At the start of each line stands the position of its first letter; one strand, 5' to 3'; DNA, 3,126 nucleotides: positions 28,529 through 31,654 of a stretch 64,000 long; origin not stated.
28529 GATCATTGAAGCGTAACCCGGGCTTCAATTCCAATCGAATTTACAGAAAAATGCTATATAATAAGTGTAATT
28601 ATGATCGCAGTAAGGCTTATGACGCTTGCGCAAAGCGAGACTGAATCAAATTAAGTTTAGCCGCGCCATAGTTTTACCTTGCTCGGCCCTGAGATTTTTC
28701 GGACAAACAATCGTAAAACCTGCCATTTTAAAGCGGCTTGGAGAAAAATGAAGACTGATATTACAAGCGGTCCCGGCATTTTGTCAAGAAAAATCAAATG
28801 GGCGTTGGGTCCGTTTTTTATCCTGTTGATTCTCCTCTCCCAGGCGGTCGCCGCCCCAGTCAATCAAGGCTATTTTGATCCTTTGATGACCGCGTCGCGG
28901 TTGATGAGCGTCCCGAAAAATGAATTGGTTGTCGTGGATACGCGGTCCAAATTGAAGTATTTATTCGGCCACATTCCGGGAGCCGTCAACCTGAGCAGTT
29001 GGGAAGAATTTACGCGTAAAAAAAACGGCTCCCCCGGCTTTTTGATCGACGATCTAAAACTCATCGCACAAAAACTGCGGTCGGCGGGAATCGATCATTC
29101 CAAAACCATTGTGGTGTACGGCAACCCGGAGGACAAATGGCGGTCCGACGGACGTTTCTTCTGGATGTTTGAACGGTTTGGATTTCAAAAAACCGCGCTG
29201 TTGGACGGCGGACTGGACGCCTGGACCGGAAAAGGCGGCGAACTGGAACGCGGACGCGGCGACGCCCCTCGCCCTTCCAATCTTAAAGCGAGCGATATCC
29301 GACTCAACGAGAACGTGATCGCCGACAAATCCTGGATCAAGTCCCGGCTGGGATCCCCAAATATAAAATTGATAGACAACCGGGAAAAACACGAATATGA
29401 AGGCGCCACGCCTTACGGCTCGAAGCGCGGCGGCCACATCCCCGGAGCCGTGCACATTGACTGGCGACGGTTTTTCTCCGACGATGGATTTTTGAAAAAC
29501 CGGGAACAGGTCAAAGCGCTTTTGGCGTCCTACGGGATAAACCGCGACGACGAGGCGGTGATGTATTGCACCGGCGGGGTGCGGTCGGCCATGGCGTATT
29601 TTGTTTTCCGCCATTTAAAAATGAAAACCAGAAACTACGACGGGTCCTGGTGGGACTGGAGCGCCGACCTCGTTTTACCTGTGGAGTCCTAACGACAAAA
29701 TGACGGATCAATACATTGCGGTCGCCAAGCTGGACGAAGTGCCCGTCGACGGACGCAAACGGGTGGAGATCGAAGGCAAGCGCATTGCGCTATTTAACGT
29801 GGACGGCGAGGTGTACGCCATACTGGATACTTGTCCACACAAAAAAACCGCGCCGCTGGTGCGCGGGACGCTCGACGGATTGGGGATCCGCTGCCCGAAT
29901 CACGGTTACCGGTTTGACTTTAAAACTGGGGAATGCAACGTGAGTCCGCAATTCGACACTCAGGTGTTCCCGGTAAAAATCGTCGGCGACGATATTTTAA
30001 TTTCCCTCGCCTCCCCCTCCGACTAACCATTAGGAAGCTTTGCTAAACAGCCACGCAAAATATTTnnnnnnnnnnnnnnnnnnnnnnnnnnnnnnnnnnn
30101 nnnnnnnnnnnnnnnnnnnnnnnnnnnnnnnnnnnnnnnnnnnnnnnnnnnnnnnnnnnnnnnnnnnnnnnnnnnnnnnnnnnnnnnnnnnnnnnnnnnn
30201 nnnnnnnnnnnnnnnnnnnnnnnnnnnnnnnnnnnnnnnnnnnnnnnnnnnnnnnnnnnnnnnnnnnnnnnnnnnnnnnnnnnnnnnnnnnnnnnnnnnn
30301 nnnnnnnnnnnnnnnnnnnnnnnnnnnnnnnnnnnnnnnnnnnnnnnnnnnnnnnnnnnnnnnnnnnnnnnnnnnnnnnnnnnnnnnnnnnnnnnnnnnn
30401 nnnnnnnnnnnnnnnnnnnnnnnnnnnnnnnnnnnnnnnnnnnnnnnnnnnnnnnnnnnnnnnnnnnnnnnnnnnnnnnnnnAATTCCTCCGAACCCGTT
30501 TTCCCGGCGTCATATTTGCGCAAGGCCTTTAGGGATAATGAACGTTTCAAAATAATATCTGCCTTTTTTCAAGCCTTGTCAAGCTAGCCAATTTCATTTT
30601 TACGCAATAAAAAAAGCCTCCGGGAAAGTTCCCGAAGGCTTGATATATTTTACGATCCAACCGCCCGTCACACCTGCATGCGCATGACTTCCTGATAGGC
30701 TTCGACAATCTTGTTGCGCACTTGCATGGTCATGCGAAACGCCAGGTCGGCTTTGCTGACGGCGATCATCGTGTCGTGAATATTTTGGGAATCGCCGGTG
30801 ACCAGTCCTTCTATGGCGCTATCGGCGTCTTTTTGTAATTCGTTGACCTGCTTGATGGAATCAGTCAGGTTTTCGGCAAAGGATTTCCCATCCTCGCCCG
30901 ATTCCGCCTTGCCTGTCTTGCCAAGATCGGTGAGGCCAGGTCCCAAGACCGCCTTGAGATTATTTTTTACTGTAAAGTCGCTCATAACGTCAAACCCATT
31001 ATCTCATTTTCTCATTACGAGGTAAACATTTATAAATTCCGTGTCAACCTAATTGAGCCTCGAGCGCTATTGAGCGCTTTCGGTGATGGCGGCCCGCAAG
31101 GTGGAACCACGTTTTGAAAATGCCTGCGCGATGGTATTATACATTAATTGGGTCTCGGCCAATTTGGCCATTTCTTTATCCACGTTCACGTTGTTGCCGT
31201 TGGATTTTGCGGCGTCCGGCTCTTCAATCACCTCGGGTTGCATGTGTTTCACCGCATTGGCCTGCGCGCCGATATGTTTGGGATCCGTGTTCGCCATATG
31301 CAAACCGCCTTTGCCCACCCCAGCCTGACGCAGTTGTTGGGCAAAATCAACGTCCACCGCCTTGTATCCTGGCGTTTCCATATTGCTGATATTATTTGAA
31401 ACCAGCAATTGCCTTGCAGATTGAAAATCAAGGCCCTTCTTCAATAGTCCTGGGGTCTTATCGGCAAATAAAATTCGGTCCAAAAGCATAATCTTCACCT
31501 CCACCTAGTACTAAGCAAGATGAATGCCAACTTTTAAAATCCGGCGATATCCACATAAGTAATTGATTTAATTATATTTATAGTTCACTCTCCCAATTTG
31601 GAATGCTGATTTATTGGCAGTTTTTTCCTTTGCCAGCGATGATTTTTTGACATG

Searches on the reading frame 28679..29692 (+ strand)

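Call 53: search_protein_families(library=pfam, proteins=[window:28679-29692:+], max_evalue=0.001)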
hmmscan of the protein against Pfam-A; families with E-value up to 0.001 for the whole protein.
window:28679-29692:+ (337 aa): 1 family
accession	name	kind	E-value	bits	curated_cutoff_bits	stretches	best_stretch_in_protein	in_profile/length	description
PF00581.25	Rhodanese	-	4e-34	117.6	22.2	2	218-329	3-101/102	Rhodanese-like domain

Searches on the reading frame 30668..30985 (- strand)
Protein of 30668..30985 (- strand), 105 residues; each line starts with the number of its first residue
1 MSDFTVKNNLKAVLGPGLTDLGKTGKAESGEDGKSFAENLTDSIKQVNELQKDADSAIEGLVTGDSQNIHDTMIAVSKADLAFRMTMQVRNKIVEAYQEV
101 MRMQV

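Call 99: search_protein_families(library=pfam, proteins=[window:30668-30985:-], max_evalue=0.001)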
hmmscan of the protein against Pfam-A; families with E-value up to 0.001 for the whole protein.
window:30668-30985:- (105 aa): 1 family
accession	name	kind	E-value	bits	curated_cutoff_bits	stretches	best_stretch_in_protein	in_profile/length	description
PF02049.23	FliE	-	4.2e-31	107.4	22.4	1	23-105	7-89/89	Flagellar hook-basal body complex protein FliE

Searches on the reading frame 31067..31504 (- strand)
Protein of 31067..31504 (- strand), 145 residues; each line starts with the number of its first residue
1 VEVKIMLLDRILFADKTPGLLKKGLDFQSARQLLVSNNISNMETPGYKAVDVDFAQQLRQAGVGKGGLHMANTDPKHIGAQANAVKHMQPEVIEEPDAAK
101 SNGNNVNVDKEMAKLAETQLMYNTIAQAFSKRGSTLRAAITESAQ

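Call 99: search_protein_families(library=pfam, proteins=[window:31067-31504:-], max_evalue=0.001)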
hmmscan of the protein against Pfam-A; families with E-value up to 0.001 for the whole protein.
window:31067-31504:- (145 aa): 1 family
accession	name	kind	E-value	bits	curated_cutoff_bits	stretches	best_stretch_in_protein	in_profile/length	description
PF00460.25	Flg_bb_rod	-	2.8e-05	24.4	20.7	1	28-48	11-31/31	Flagella basal body rod protein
